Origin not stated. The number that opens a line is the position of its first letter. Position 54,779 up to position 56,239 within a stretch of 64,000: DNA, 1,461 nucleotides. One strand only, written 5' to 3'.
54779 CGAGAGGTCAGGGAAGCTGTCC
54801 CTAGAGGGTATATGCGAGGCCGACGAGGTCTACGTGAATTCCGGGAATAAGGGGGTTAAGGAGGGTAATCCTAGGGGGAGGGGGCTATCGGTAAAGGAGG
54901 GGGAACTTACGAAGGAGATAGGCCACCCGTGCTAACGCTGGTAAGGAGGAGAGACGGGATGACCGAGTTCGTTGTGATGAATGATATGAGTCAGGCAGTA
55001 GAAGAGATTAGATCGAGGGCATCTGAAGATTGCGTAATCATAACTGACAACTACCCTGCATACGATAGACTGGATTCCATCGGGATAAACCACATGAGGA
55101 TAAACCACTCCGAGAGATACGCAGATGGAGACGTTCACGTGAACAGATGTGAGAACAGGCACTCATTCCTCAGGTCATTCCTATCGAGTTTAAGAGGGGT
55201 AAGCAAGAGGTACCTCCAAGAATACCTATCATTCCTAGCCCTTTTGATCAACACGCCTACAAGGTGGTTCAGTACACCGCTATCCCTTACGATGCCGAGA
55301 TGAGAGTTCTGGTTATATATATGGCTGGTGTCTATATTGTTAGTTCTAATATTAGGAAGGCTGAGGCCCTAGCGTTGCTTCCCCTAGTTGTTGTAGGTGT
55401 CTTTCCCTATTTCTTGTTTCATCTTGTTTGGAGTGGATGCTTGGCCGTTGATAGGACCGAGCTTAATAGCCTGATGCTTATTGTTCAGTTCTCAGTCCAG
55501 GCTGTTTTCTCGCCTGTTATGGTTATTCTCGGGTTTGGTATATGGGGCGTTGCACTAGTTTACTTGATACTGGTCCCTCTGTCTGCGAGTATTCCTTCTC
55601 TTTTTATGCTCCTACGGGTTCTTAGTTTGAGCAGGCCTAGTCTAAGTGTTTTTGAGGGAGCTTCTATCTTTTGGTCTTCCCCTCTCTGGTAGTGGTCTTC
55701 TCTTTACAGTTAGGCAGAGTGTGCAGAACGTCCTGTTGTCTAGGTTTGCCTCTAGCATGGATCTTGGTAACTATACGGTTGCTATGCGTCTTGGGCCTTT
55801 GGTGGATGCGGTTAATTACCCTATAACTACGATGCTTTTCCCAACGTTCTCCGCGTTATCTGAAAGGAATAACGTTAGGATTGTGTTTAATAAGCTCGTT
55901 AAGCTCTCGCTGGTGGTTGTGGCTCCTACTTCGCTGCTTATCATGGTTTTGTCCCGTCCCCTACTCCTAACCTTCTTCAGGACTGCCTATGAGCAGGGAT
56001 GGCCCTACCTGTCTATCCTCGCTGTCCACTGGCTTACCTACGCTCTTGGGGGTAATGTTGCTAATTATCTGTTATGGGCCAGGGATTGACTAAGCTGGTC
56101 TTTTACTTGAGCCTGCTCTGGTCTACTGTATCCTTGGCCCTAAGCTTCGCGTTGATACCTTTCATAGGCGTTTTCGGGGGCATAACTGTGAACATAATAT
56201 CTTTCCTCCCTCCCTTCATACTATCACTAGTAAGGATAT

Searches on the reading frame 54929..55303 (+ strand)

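Call 46: search_protein_families(library=pfam, proteins=[window:54929-55303:+], max_evalue=0.00001)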
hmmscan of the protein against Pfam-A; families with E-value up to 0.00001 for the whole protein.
window:54929-55303:+ (124 aa): 1 family
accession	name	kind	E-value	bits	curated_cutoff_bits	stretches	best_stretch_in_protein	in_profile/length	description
PF12762.13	DDE_Tnp_IS1595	-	6.4e-14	52.7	27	1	14-101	56-146/153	ISXO2-like transposase domain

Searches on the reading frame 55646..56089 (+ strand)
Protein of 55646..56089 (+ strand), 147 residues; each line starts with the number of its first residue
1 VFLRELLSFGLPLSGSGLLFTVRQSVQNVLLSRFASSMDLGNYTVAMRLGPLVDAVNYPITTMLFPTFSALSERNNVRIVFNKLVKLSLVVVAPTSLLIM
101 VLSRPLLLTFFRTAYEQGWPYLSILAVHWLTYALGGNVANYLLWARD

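Call 46: search_protein_families(library=pfam, proteins=[window:55646-56089:+], max_evalue=0.00001)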
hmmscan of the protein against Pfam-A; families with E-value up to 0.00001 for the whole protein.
window:55646-56089:+ (147 aa): 2 families
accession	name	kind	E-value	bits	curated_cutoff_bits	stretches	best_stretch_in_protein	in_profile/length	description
PF13440.11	Polysacc_synt_3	-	1.4e-15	57.7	23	1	3-115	174-288/293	Polysaccharide biosynthesis protein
PF01943.22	Polysacc_synt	-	1.1e-07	32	28.2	1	3-71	204-273/274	Polysaccharide biosynthesis protein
